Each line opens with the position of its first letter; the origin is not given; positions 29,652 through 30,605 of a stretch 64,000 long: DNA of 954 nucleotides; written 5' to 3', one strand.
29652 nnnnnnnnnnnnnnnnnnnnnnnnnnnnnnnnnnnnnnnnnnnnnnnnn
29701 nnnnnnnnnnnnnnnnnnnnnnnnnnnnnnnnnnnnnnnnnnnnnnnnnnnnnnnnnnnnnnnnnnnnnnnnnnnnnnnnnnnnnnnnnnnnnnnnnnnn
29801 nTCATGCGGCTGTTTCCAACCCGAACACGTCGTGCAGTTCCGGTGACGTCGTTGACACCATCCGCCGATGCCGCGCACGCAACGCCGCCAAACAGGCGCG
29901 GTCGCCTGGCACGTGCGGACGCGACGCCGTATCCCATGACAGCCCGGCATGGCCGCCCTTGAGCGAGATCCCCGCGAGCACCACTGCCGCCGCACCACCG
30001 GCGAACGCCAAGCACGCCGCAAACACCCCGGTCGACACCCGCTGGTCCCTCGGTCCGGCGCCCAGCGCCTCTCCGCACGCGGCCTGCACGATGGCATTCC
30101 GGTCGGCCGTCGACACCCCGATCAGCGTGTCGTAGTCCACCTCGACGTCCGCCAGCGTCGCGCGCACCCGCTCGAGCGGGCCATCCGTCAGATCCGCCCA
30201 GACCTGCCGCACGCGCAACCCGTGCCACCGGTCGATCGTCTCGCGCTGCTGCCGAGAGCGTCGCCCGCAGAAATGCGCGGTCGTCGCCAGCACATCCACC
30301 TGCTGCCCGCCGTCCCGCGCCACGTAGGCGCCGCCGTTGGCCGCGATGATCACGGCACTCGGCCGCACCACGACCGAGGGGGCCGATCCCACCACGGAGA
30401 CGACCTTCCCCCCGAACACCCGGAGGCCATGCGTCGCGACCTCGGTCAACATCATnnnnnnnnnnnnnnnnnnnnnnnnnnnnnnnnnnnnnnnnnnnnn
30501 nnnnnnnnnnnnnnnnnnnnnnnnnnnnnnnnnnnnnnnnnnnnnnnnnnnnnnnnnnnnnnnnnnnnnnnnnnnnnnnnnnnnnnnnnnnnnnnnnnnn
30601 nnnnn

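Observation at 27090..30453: Glycosyltransferase/methyltransferase cassette embedded in the head-tail morphogenesis operon of the prophage: candidate virion-protein glycosylation system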

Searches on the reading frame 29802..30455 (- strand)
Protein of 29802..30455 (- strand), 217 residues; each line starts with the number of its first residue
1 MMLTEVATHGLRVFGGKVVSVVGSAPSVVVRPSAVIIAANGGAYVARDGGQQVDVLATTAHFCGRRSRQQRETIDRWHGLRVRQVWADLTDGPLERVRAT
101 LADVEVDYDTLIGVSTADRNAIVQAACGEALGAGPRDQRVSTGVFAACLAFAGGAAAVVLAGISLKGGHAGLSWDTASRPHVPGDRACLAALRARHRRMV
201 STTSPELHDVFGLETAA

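Call 5: search_protein_families(library=pfam, proteins=[window:29802-30455:-], max_evalue=0.1)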
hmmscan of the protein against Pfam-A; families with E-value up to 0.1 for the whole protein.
window:29802-30455:- (217 aa): 0 families

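Call 6: search_protein_families(library=phrogs, proteins=[window:29802-30455:-], max_evalue=0.01)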
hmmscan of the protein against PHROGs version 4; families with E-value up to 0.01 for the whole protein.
window:29802-30455:- (217 aa): 0 families

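Call 19: find_homologous_proteins(query=window:29802-30455:-)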
Query window:29802-30455:- (217 aa): 7 proteins with E <= 0.001 among 3022 candidates.
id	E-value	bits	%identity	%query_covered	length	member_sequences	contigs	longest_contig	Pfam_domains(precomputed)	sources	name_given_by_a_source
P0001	8.5e-135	465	100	100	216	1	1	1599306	-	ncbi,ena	-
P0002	4.1e-117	407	88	100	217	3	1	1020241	-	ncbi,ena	-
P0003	2.2e-31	127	46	80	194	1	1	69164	-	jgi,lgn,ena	-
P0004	3.1e-30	124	42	88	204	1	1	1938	-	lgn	-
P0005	4.8e-27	113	43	82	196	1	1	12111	-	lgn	-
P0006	4.4e-13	68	39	83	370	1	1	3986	PF13489.13,PF13649.13,PF08241.19,PF08242.19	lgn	-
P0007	1.2e-10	60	39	82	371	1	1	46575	PF13489.13,PF13649.13,PF08241.19,PF08242.19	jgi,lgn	-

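Call 20: find_encoding_contigs(protein=P0001, flank=10000, max_places=3)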
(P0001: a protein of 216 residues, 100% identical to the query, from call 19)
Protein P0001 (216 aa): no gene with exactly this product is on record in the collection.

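Call 21: find_encoding_contigs(protein=P0002, flank=10000, max_places=3)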
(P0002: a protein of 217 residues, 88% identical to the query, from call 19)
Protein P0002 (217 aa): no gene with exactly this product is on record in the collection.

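Call 22: find_encoding_contigs(protein=P0003, flank=10000, max_places=3)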
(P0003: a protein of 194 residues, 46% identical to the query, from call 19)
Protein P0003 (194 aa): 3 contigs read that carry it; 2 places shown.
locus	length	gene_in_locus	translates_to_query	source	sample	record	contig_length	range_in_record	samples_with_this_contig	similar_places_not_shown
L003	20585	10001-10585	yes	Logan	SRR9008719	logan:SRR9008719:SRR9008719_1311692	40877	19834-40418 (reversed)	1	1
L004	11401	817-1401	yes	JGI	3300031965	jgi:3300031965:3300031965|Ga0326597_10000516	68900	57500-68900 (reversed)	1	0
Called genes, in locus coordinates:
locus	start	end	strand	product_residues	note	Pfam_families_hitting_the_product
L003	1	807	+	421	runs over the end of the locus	?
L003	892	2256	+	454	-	PF06381:Phage_portal_3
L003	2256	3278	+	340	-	-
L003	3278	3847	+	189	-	PF04233:Phage_Mu_F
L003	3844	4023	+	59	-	-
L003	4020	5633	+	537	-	-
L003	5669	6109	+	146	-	-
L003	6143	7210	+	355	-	PF09950:Major_capside (faint), PF19774:DUF6260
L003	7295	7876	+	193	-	PF20557:DnaT_2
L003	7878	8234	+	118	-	-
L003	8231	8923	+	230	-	-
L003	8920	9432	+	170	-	PF13578:Methyltransf_24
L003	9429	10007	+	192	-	PF13489:Methyltransf_23, PF08241:Methyltransf_11, PF08242:Methyltransf_12 (weak), PF13649:Methyltransf_25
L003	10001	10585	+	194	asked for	-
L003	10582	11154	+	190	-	PF13489:Methyltransf_23, PF08241:Methyltransf_11 (faint)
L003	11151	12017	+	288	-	-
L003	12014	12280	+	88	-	-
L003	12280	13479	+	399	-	PF00534:Glycos_transf_1 (weak), PF13692:Glyco_trans_1_4 (weak)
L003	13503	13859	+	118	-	PF04883:HK97-gp10_like (weak)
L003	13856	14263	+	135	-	PF12691:Phage_tail_terminator_6 (weak)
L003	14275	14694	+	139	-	PF16460:Phage_TTP_11 (weak), PF16461:Phage_TTP_12 (weak)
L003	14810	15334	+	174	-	-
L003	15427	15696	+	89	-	PF06223:Phage_tail_T (weak)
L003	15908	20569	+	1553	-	PF10145:PhageMin_Tail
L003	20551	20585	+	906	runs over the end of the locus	-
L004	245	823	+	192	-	PF13489:Methyltransf_23, PF08241:Methyltransf_11, PF08242:Methyltransf_12 (weak), PF13649:Methyltransf_25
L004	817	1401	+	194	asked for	-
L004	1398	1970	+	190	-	PF13489:Methyltransf_23, PF08241:Methyltransf_11 (faint)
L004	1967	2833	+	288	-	-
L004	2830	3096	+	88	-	-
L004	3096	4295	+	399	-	PF00534:Glycos_transf_1 (weak), PF13692:Glyco_trans_1_4 (weak)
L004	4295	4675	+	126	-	PF04883:HK97-gp10_like (weak)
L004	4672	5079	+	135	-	PF12691:Phage_tail_terminator_6 (weak)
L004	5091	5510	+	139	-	PF16460:Phage_TTP_11 (weak), PF16461:Phage_TTP_12 (weak)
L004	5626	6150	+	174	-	-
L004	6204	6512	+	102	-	PF06223:Phage_tail_T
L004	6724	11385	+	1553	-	PF10145:PhageMin_Tail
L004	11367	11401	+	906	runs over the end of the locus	-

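Call 23: find_encoding_contigs(protein=P0007, flank=10000, max_places=3)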
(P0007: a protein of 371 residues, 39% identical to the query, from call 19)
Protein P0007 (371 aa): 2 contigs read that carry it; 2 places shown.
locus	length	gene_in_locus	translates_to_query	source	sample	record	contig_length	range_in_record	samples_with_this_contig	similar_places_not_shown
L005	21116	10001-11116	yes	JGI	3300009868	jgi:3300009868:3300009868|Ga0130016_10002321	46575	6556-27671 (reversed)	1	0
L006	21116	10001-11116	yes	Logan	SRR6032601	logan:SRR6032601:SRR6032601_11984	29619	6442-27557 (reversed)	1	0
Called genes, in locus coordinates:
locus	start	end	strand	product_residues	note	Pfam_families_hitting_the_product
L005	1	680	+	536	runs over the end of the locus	PF05731:TROVE, PF25045:vWA_Ro60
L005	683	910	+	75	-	-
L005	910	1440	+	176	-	-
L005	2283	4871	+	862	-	PF06381:Phage_portal_3, PF04233:Phage_Mu_F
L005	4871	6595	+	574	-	-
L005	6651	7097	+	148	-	-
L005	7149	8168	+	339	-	PF19774:DUF6260, PF04454:Linocin_M18 (weak)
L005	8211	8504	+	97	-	-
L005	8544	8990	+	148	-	-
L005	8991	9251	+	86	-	-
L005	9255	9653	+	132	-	-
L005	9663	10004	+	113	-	-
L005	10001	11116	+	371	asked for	PF13489:Methyltransf_23 (weak), PF08241:Methyltransf_11 (faint), PF08242:Methyltransf_12 (weak), PF13649:Methyltransf_25 (weak)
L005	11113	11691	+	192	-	PF13489:Methyltransf_23, PF08242:Methyltransf_12 (weak)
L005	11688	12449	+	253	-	-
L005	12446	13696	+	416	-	PF00534:Glycos_transf_1, PF13692:Glyco_trans_1_4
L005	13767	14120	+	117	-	-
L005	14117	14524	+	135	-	PF12691:Phage_tail_terminator_6 (weak)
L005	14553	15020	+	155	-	-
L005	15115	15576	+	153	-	-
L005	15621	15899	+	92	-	PF06223:Phage_tail_T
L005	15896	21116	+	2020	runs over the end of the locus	-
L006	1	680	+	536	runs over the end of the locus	PF05731:TROVE, PF25045:vWA_Ro60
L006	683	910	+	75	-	-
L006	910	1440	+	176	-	-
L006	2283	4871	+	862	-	PF06381:Phage_portal_3, PF04233:Phage_Mu_F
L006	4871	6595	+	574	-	-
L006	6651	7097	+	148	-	-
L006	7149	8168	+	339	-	PF19774:DUF6260, PF04454:Linocin_M18 (weak)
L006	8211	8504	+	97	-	-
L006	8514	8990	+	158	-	-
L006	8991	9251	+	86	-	-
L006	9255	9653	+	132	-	-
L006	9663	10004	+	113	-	-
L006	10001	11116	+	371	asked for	PF13489:Methyltransf_23 (weak), PF08241:Methyltransf_11 (faint), PF08242:Methyltransf_12 (weak), PF13649:Methyltransf_25 (weak)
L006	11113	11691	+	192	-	PF13489:Methyltransf_23, PF08242:Methyltransf_12 (faint)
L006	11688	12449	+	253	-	-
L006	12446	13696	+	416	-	PF00534:Glycos_transf_1, PF13692:Glyco_trans_1_4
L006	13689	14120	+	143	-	-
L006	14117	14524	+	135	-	PF12691:Phage_tail_terminator_6 (weak)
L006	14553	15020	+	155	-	-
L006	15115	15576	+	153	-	-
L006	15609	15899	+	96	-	PF06223:Phage_tail_T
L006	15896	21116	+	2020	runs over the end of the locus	-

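Call 24: find_encoding_contigs(protein=P0005, flank=10000, max_places=3)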
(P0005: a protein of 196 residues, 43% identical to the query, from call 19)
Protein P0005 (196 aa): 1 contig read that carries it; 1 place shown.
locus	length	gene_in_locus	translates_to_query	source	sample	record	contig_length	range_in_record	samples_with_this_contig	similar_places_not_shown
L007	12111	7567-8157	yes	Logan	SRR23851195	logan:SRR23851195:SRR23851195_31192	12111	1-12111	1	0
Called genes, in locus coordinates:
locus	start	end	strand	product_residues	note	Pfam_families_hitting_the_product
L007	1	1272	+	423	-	?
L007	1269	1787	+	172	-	PF18907:DUF5662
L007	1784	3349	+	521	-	-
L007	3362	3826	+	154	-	-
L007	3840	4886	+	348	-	PF19774:DUF6260, PF04454:Linocin_M18, PF09950:Major_capside (weak)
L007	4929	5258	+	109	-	-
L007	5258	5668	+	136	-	-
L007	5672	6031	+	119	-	-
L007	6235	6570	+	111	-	-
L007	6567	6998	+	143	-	-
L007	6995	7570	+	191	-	PF13489:Methyltransf_23 (weak), PF08241:Methyltransf_11, PF08242:Methyltransf_12 (weak), PF13649:Methyltransf_25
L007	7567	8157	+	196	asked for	-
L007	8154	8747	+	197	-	PF13489:Methyltransf_23 (weak)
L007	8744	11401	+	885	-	PF20706:GT4-conflict, PF00534:Glycos_transf_1, PF13692:Glyco_trans_1_4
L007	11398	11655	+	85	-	-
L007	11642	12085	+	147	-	-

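Call 36: predict_structure(alignment_id=A1)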
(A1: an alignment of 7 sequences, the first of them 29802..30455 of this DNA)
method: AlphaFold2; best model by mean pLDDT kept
length: 217 residues; sequences in the alignment: 7
mean_pLDDT: 85.4   pTM: 0.88
mean pLDDT of the five models: 85.4, 84.9, 84.7, 84.3, 82.6
residues with pLDDT >= 90: 123; 70-90: 62; 50-70: 25; < 50: 7
segments of 3 or more residues with pLDDT < 50: 215-217
pLDDT, mean of each block of 10 residues (from residue 1): 58 90 83 93 90 95 80 90 95 94 96 93 92 79 95 95 71 57 91 92 85 56
secondary structure, 60 per line:
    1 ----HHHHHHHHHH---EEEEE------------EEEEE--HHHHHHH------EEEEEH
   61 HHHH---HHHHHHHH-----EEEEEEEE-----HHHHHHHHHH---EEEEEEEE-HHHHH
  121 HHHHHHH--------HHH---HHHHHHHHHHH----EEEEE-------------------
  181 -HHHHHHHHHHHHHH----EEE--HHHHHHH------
elements in order: H5-14 E18-22 E35-39 H42-48 E55-59 H60-64 H68-75 E81-88 H94-103 E107-114 H116-127 H142-152 E157-161 H182-195 E200-202 H205-211

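Call 51: search_dna_similar(query=window:29802-30455:-, collection=phages, mode=protein, max_rows=40, max_evalue=0.01)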
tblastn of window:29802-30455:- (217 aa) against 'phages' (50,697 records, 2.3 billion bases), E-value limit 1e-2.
No match.

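Call 66: search_solved_structures(query=A1, max_evalue=10, show_alignments=3)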
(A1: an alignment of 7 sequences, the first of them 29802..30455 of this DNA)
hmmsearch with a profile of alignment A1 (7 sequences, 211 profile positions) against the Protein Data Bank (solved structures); distinct sequences matched with E-value up to 10: 9.
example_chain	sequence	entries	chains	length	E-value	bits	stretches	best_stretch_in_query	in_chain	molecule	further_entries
2p2v_A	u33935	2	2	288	0.035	17.2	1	139-176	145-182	Alpha-2,3-sialyltransferase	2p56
2x63_A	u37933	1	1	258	0.078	16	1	139-181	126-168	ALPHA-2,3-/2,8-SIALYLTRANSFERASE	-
2drj_A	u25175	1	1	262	0.085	15.9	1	139-181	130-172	Alpha-2,3/8-sialyltransferase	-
1ro8_A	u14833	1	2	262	0.086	15.9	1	139-181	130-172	alpha-2,3/8-sialyltransferase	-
2x61_A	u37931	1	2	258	0.086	15.9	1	139-181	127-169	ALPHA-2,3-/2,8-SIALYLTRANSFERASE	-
2x62_A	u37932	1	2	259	0.086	15.9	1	139-181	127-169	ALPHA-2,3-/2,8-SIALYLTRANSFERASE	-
1ro7_A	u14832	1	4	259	0.087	15.9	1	139-181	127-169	alpha-2,3/8-sialyltransferase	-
2wqq_A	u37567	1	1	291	0.091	15.8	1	139-181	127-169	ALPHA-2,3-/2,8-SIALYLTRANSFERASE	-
9c08_A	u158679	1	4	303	0.23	14.5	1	138-172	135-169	CMP-Neu5Ac--lipooligosaccharide alpha 2-3 sialyltransferase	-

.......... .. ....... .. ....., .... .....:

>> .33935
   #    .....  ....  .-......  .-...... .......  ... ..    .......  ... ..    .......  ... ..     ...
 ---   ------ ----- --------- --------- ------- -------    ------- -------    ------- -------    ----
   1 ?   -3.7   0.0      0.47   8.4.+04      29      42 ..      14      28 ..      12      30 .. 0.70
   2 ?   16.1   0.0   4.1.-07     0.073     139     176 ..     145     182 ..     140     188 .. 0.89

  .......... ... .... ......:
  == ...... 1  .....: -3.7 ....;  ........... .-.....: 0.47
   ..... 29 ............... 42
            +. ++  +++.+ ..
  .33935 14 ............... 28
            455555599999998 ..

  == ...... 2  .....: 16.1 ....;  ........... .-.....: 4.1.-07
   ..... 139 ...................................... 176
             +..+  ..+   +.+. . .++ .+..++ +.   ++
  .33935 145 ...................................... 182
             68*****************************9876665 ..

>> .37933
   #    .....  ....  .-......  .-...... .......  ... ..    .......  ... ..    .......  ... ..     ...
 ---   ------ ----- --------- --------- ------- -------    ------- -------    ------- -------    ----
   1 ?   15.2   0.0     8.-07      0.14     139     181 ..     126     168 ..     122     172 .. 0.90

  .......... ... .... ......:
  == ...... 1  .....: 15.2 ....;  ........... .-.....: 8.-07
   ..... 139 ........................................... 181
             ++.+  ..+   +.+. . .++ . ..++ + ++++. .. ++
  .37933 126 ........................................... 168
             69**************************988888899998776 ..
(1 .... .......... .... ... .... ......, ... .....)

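Call 69: search_protein_families(library=ncbifam, proteins=[window:29802-30455:-], max_evalue=0.1)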
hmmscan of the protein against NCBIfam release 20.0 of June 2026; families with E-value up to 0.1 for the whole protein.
window:29802-30455:- (217 aa): 0 families

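Call 72: fold_search(model_id=the predicted structure, library=viral)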
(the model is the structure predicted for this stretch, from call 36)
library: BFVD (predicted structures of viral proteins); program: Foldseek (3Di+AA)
matches with E <= 10: 687; with E <= 0.001: 2
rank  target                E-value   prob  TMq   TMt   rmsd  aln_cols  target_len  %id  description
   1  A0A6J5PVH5            6.9e-04  1.00  0.47  0.17  10.1       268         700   14  6-hydroxymethylpterin diphosphokinase MptE-like [uncultured Caudovirales phage]
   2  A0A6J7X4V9            9.4e-04  1.00  0.47  0.48   6.9       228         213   14  Uncharacterized protein [uncultured Caudovirales phage]
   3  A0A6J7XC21            1.1e-03  1.00  0.54  0.19   8.6       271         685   14  6-hydroxymethylpterin diphosphokinase MptE-like [uncultured Caudovirales phage]
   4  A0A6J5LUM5            1.3e-03  1.00  0.48  0.40   7.3       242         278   12  Uncharacterized protein [uncultured Caudovirales phage]
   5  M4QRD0                1.8e-03  1.00  0.50  0.49   5.7       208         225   16  (no name in the UniProt tables at hand)
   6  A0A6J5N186            4.6e-03  1.00  0.52  0.62   5.9       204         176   14  Uncharacterized protein [uncultured Caudovirales phage]
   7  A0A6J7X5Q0            4.9e-03  1.00  0.56  0.20   6.8       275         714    9  Methyltransferase domain containing protein [uncultured Caudovirales phage]
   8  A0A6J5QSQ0            5.5e-03  0.99  0.51  0.46   6.8       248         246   13  Uncharacterized protein [uncultured Caudovirales phage]
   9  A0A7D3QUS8            6.3e-03  0.93  0.45  0.37   8.7       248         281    9  Uncharacterized protein [Fadolivirus FV1/VV64]
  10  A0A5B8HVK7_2          7.5e-03  0.99  0.54  0.13   5.6       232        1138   11  DUF4214 domain-containing protein [Mimiviridae sp. ChoanoV1]
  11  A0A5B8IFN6            9.0e-03  0.99  0.55  0.54   5.4       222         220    8  Glycosyltransferase family 29 [Mimiviridae sp. ChoanoV1]
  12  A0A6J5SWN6            9.6e-03  0.99  0.50  0.54   5.9       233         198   17  Uncharacterized protein [uncultured Caudovirales phage]
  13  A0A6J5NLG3            9.6e-03  0.97  0.46  0.23   6.3       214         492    8  Glycosyl transferase family 29 [uncultured Caudovirales phage]
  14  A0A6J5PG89            1.0e-02  0.99  0.54  0.40   7.3       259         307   10  6-hydroxymethylpterin diphosphokinase MptE-like [uncultured Caudovirales phage]
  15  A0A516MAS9            1.4e-02  0.95  0.45  0.45   6.0       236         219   10  (no name in the UniProt tables at hand)
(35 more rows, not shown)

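Call 88: search_protein_families(library=padloc, proteins=[window:29802-30455:-], max_evalue=0.01)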
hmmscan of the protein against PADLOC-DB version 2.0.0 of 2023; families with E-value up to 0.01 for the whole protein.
window:29802-30455:- (217 aa): 0 families

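Call 105: search_protein_representatives(alignment_id=A1)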
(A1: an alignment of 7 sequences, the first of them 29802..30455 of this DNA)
Query: 7 sequences, 211 profile positions. Proteins with E-value up to 0.001 (for the whole library): 466; up to 1e-10: 246; up to 1e-30: 52. The best 150 are listed.
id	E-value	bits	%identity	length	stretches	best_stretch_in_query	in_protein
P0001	1.6e-88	312.4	-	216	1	2-208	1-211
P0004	1.4e-80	286.5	-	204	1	9-211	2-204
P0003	1.1e-79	283.6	-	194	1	9-197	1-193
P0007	8.3e-64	231.7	-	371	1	6-197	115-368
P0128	2.5e-59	217.0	-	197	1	9-198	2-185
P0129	1.7e-57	211.1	-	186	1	9-195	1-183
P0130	3.9e-57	209.9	-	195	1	8-197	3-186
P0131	7.6e-57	208.9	-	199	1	9-199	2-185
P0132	1.6e-53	198.1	-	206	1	11-206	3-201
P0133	8.0e-51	189.2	-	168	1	38-198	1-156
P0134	4.2e-50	186.9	-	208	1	9-205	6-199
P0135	6.6e-50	186.2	-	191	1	9-196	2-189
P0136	2.9e-49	184.1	-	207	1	15-198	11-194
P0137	1.6e-48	181.7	-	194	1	9-196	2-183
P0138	1.8e-48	181.6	-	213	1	16-204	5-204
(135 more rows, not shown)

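Call 107: search_protein_families(library=pfam, alignment_id=A5, max_evalue=0.01)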
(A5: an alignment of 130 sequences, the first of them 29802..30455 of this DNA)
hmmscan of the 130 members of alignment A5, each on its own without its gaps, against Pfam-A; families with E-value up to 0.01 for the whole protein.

A. member 1, window:29802-30455:- (217 aa): 0 families

B. families by the number of members that match (of 130 scanned): 9 families
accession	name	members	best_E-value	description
PF13489.12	Methyltransf_23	3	6.1e-08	Methyltransferase domain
PF08242.18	Methyltransf_12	3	7e-07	Methyltransferase domain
PF13649.12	Methyltransf_25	3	2.8e-06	Methyltransferase domain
PF08241.18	Methyltransf_11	3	1.9e-05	Methyltransferase domain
PF04230.19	PS_pyruv_trans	2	8.8e-09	Polysaccharide pyruvyl transferase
PF00535.33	Glycos_transf_2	1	6.7e-13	Glycosyl transferase family 2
PF07298.16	NnrU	1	0.0014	NnrU protein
PF24655.1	DUF7645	1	0.0084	Domain of unknown function (DUF7645)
PF13847.12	Methyltransf_31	1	0.0085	Methyltransferase domain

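Call 108: search_solved_structures(query=A5, max_evalue=5, show_alignments=2)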
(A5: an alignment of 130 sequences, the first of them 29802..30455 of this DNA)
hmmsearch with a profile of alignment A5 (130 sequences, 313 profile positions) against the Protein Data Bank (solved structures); distinct sequences matched with E-value up to 5: 7.
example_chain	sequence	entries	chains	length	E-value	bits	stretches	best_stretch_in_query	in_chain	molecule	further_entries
2wqq_A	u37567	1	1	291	0.45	13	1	179-214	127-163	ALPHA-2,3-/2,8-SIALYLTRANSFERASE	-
1ro7_A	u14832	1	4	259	0.48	12.9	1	179-214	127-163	alpha-2,3/8-sialyltransferase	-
2x61_A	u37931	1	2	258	0.48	12.9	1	179-214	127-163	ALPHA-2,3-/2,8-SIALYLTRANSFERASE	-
2x63_A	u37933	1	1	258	0.48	12.9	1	179-214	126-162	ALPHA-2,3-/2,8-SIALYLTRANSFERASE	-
2x62_A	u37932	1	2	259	0.48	12.9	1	179-214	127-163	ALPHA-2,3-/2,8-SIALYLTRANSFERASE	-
2drj_A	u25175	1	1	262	0.49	12.9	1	179-214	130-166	Alpha-2,3/8-sialyltransferase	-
1ro8_A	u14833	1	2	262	0.49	12.9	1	179-214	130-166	alpha-2,3/8-sialyltransferase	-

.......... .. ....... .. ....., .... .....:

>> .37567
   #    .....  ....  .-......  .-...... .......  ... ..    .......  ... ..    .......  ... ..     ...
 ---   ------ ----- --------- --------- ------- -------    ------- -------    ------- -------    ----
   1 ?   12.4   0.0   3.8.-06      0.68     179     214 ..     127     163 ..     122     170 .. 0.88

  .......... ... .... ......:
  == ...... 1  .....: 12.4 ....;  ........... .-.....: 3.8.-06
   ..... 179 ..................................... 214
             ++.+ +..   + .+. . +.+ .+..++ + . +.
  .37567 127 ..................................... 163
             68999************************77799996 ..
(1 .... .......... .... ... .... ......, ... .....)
